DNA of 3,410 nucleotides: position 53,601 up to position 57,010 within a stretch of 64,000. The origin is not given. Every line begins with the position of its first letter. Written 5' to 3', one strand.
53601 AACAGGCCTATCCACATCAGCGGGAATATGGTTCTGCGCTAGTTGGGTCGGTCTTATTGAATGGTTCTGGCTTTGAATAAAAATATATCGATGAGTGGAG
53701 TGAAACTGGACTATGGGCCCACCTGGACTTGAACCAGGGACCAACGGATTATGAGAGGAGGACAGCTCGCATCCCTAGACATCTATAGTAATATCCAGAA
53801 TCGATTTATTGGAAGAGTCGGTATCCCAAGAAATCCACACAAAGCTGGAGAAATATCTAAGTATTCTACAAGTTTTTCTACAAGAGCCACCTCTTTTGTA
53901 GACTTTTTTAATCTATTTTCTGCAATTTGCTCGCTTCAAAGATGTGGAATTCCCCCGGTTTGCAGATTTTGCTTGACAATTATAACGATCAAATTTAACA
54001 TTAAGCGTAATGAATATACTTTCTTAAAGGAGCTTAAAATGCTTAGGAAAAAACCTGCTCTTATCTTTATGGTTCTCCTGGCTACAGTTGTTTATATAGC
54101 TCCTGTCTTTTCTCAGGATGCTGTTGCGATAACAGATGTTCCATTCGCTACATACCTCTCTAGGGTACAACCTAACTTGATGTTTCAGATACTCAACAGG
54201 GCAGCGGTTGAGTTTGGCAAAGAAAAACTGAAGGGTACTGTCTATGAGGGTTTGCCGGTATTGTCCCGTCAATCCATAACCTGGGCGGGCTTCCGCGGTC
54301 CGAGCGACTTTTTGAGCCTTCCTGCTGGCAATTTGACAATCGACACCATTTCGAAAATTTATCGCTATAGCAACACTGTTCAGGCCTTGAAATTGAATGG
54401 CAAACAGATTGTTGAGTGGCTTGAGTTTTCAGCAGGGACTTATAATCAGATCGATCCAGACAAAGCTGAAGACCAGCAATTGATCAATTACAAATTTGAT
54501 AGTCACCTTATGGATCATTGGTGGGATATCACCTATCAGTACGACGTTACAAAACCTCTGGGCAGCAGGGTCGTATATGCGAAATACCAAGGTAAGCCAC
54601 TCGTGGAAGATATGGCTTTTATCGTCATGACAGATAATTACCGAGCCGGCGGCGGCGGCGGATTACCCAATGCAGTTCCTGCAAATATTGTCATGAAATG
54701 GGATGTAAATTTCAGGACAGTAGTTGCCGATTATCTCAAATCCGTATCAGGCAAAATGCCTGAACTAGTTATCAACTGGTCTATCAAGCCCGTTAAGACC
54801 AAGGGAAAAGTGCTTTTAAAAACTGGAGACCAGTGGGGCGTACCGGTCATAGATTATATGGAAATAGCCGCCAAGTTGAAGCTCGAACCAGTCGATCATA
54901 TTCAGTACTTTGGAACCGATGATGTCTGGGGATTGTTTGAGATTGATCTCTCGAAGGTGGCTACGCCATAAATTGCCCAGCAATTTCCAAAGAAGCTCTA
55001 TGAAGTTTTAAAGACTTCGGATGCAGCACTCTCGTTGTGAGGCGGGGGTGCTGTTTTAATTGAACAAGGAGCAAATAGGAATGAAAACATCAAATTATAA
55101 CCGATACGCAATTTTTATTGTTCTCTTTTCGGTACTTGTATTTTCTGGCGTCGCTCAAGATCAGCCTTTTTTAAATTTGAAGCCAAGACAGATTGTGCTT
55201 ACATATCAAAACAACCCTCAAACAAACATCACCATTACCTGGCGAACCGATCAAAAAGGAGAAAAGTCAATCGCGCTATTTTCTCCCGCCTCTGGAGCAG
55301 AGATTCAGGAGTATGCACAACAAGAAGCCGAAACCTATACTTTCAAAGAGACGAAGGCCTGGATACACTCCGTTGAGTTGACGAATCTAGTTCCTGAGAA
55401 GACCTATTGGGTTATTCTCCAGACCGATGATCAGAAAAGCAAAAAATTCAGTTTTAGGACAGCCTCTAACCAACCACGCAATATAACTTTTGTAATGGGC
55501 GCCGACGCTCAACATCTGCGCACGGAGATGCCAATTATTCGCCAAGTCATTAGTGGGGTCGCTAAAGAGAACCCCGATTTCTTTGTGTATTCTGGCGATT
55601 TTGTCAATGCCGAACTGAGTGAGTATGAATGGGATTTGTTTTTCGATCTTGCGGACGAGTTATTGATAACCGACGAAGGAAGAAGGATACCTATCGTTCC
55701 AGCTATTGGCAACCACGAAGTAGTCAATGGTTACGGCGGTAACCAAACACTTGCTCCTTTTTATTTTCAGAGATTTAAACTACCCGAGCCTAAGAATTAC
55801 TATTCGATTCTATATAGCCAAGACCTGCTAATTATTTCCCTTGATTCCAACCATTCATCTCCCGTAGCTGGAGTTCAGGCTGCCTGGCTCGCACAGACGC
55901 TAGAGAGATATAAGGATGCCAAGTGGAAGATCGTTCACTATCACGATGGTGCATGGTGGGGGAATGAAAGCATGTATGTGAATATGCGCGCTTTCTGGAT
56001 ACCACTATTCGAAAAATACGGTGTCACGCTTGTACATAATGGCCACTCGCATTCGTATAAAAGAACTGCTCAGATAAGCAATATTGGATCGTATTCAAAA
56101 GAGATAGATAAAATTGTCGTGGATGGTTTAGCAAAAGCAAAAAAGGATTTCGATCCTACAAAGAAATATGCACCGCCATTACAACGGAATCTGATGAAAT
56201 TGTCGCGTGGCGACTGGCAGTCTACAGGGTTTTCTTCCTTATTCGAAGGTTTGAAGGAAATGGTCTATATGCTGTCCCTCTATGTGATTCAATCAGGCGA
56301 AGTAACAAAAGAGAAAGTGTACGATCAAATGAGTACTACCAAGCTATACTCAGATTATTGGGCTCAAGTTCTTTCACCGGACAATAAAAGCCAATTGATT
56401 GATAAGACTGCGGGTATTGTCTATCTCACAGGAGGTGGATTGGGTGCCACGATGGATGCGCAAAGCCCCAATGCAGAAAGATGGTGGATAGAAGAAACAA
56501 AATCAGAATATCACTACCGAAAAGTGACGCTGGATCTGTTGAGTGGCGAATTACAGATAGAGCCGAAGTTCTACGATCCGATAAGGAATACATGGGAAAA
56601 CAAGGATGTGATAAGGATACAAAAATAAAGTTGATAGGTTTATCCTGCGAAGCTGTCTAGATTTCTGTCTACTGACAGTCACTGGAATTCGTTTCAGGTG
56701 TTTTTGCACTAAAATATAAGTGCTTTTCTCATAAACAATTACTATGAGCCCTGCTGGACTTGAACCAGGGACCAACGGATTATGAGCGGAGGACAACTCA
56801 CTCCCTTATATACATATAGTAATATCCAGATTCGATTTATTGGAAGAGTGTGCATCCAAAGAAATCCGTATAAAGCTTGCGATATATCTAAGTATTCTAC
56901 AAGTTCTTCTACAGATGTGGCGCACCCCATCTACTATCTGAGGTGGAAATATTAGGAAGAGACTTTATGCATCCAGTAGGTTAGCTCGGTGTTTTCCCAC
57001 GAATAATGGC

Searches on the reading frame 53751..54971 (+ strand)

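Call 64: search_protein_families(library=pfam, proteins=[window:53751-54971:+], max_evalue=0.1)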
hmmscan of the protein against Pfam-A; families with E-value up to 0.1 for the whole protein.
window:53751-54971:+ (406 aa): 1 family
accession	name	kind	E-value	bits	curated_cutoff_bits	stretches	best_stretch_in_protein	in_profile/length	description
PF02872.23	5_nucleotid_C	-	1.1e-19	71.5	23.6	1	181-306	48-154/158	5'-nucleotidase, C-terminal domain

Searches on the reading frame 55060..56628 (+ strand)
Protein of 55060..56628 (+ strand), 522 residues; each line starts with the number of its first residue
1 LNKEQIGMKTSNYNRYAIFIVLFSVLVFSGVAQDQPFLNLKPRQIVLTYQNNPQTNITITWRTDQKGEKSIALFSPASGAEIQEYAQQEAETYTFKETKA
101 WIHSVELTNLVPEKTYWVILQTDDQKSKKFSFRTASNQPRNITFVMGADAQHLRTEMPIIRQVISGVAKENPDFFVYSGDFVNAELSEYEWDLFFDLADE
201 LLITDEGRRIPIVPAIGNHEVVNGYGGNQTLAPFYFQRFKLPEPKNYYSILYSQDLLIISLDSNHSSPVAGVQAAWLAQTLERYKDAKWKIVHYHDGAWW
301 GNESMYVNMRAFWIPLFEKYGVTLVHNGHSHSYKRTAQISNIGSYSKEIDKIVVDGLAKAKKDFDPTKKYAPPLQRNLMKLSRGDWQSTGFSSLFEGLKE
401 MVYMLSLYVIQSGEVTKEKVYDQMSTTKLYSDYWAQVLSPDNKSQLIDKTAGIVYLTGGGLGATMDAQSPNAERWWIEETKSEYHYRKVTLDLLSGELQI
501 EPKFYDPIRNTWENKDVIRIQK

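Call 64: search_protein_families(library=pfam, proteins=[window:55060-56628:+], max_evalue=0.1)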
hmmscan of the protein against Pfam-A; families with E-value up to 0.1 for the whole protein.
window:55060-56628:+ (522 aa): 3 families
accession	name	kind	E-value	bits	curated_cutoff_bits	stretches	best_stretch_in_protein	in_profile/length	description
PF16656.11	Pur_ac_phosph_N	-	1.1e-14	55.2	30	1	42-134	1-93/93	Purple acid Phosphatase, N-terminal domain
PF00149.33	Metallophos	-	2.7e-13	51.2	21.5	1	160-333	18-191/191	Calcineurin-like phosphoesterase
PF00041.27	fn3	-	0.09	13.4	25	0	41-126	2-72/84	Fibronectin type III domain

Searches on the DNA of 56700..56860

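Call 65: search_rna_families(source=window, start=56700, end=56860, threshold=evalue, max_evalue=10, show_alignments=2)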
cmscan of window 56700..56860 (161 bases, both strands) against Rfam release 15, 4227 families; matches with E-value up to 10: 0.
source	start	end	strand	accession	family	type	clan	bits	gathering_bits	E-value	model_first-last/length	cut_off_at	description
